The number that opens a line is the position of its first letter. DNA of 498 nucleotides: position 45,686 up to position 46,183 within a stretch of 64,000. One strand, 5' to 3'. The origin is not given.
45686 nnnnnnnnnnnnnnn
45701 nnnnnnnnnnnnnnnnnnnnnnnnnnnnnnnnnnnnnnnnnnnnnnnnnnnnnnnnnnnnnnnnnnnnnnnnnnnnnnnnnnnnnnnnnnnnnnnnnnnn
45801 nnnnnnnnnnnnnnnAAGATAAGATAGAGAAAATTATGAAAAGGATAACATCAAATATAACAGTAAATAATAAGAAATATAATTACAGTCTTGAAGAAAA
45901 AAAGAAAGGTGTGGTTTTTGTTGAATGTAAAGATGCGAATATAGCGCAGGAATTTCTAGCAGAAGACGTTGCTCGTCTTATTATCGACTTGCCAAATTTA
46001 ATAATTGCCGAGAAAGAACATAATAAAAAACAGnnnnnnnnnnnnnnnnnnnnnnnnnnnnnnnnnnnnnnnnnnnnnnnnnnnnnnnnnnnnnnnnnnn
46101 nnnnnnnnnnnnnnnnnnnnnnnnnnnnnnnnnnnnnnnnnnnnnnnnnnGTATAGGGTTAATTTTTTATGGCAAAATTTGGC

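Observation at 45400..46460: HicAB toxin-antitoxin pair flanked on both sides by MITE-like palindromic repeats, with a fragment of hicB duplicated 12.7 kb away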

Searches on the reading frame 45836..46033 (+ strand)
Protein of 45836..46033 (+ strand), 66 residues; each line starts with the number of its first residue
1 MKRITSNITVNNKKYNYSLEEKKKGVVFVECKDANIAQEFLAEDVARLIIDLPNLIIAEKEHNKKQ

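Call 65: predict_structure(alignment_id=A3)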
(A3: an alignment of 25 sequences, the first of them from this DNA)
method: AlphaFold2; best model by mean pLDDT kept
length: 66 residues; sequences in the alignment: 25
mean_pLDDT: 93.6   pTM: 0.73
mean pLDDT of the five models: 93.6, 93.3, 91.0, 90.6, 90.0
residues with pLDDT >= 90: 58; 70-90: 8; 50-70: 0; < 50: 0
segments of 3 or more residues with pLDDT < 50: none
pLDDT, mean of each block of 10 residues (from residue 1): 91 95 94 95 95 95 87
secondary structure, 60 per line:
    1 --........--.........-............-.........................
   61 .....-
elements in order: E3-10 E13-21 E26-31 E36-41 H42-65

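Call 67: fold_search(model_id=the predicted structure, library=pdb)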
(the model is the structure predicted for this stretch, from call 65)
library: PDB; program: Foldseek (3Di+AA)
matches with E <= 10: 298; with E <= 0.001: 0
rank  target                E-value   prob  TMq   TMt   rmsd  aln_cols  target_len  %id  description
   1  5bw0_H                9.0e-01  0.25  0.38  0.32   4.9        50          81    8  The crystal structure of minor pseudopilin binary complex of XcpV and XcpW from the Type 2 secretion system of Pseudom (released 2016-07-20)
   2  5bw0_D                1.0e+00  0.21  0.32  0.26   3.2        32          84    9  The crystal structure of minor pseudopilin binary complex of XcpV and XcpW from the Type 2 secretion system of Pseudom (released 2016-07-20)
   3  6iy0_C                1.1e+00  0.63  0.49  0.40   2.7        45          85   13  Crystal structure of conserved hypothetical protein SAV0927 from Staphylococcus aureus subsp. aureus Mu50 (released 2019-12-18)
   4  6yq4_B                1.2e+00  0.28  0.34  0.06   4.2        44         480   20  Crystal structure of Fusobacterium nucleatum tannase (released 2021-03-24)
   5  7pik_B                1.2e+00  0.23  0.38  0.07   4.5        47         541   13  Cryo-EM structure of E. coli TnsB in complex with right end fragment of Tn7 transposon (released 2022-06-15)
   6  9a1f_R                1.2e+00  0.15  0.30  0.19   3.8        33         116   12  Integrative structure of the XcpGHIJK pseudo pilus filament model of a type II secretion system (released 2021-06-18)
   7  5chx_B                1.6e+00  0.21  0.42  0.16   6.4        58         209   12  Crystal Structure of amino acids 1590-1657 of MYH7 (released 2015-12-02)
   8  8xfu_B                1.7e+00  0.47  0.51  0.40   2.7        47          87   13  DUF3055 from Staphylococcus aureus adopts unique strategy for structural distinctiveness (released 2024-10-30)
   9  1kb0                  1.7e+00  0.23  0.32  0.04   3.2        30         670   27  Crystal Structure of Quinohemoprotein Alcohol Dehydrogenase from Comamonas testosteroni (released 2001-12-28)
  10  6iy0_E                1.8e+00  0.33  0.53  0.43   8.1        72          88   11  Crystal structure of conserved hypothetical protein SAV0927 from Staphylococcus aureus subsp. aureus Mu50 (released 2019-12-18)
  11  8cro_B                1.8e+00  0.11  0.39  0.04  11.7        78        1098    9  Cryo-EM structure of Pyrococcus furiosus transcription elongation complex (released 2024-04-17)
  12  6iy0_A                2.0e+00  0.14  0.40  0.39   9.1        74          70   11  Crystal structure of conserved hypothetical protein SAV0927 from Staphylococcus aureus subsp. aureus Mu50 (released 2019-12-18)
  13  8zaw                  2.2e+00  0.11  0.30  0.05   3.1        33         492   12  Crystal structure of PNPase in Anabaena (released 2025-04-30)
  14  2vwd_B                2.2e+00  0.10  0.26  0.05   8.7        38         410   24  Nipah Virus Attachment Glycoprotein (released 2008-10-07)
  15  7pik_A                2.4e+00  0.20  0.38  0.19   4.0        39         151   13  Cryo-EM structure of E. coli TnsB in complex with right end fragment of Tn7 transposon (released 2022-06-15)
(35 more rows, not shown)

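Call 90: search_protein_representatives(alignment_id=A3)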
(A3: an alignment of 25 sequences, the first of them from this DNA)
Query: 25 sequences, 66 profile positions. Proteins with E-value up to 0.001 (for the whole library): 133; up to 1e-10: 52; up to 1e-30: 0. The best 133 are listed.
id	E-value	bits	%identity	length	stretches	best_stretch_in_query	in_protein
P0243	2.5e-28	113.7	-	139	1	1-65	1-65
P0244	8.0e-27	108.9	-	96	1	1-60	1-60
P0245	2.3e-25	104.2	-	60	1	1-60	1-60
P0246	2.2e-22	94.6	-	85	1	2-66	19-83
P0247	1.6e-21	91.9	-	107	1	2-65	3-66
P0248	4.7e-21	90.4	-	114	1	3-66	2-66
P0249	6.7e-21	89.9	-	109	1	1-66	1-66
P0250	8.8e-21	89.5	-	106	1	6-65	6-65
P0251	1.1e-20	89.2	-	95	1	5-66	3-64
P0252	1.9e-20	88.5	-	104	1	1-66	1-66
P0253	2.4e-20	88.1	-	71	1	2-65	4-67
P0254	1.8e-19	85.3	-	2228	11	12-39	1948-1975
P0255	2.4e-19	84.9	-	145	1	5-66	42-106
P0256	1.0e-18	82.9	-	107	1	1-66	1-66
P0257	1.2e-18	82.6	-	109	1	4-66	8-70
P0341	5.5e-07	45.3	-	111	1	2-62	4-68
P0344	9.6e-07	44.5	-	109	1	3-65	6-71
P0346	1.1e-06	44.3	-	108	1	7-64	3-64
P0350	5.7e-06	42.0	-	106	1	4-58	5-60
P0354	1.1e-05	41.2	-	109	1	4-64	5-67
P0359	4.6e-05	39.2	-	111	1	7-56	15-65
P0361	9.0e-05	38.2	-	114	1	2-59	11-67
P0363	1.1e-04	37.9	-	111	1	2-59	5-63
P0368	2.5e-04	36.8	-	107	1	8-57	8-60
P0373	6.0e-04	35.6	-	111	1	3-65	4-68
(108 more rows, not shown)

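Call 91: search_protein_families(library=pfam, proteins=[P0341, P0344, P0346, P0350, P0354, P0359, P0361, P0363, P0368, P0373], max_evalue=0.01)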
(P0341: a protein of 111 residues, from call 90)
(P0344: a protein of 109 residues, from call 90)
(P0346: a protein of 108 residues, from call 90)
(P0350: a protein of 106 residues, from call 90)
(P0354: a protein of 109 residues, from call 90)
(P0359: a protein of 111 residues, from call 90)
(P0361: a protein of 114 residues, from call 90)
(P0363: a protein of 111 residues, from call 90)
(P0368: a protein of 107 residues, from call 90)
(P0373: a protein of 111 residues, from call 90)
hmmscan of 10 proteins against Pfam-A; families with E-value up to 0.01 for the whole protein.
P0341 (111 aa): 1 family
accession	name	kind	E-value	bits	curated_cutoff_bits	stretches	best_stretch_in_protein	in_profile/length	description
PF21983.2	NikA-like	-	4.4e-10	40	27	1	72-111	2-40/72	Mobilization protein NikA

P0344 (109 aa): 2 families
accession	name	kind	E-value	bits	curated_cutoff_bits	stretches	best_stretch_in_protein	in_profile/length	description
PF21983.2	NikA-like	-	4.5e-05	23.9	27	1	71-108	2-39/72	Mobilization protein NikA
PF08681.18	TacA1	-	0.0013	19.1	21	1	75-108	1-34/80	Antitoxin TacA 1-like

P0346 (108 aa): 1 family
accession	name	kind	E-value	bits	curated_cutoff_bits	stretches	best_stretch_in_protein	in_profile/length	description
PF21983.2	NikA-like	-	1.9e-06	28.3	27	1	67-106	2-40/72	Mobilization protein NikA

P0350 (106 aa): 2 families
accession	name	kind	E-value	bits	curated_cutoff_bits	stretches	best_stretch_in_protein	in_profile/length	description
PF21983.2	NikA-like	-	7.7e-05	23.2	27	1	67-105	2-39/72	Mobilization protein NikA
PF08681.18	TacA1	-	0.004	17.5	21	1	72-100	2-29/80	Antitoxin TacA 1-like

P0354 (109 aa): 0 families

P0359 (111 aa): 0 families

P0361 (114 aa): 1 family
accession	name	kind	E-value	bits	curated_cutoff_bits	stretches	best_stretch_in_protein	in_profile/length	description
PF21983.2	NikA-like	-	4.4e-06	27.2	27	1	77-113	5-40/72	Mobilization protein NikA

P0363 (111 aa): 1 family
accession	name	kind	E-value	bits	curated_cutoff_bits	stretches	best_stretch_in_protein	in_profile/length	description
PF21983.2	NikA-like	-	6.8e-08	33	27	1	72-109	4-40/72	Mobilization protein NikA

P0368 (107 aa): 1 family
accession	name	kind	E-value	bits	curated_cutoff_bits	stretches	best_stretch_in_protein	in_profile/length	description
PF21983.2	NikA-like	-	9.1e-06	26.2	27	1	69-105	3-38/72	Mobilization protein NikA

P0373 (111 aa): 1 family
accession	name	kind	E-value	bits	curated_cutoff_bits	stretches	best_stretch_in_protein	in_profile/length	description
PF21983.2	NikA-like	-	1.4e-05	25.6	27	1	73-109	5-40/72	Mobilization protein NikA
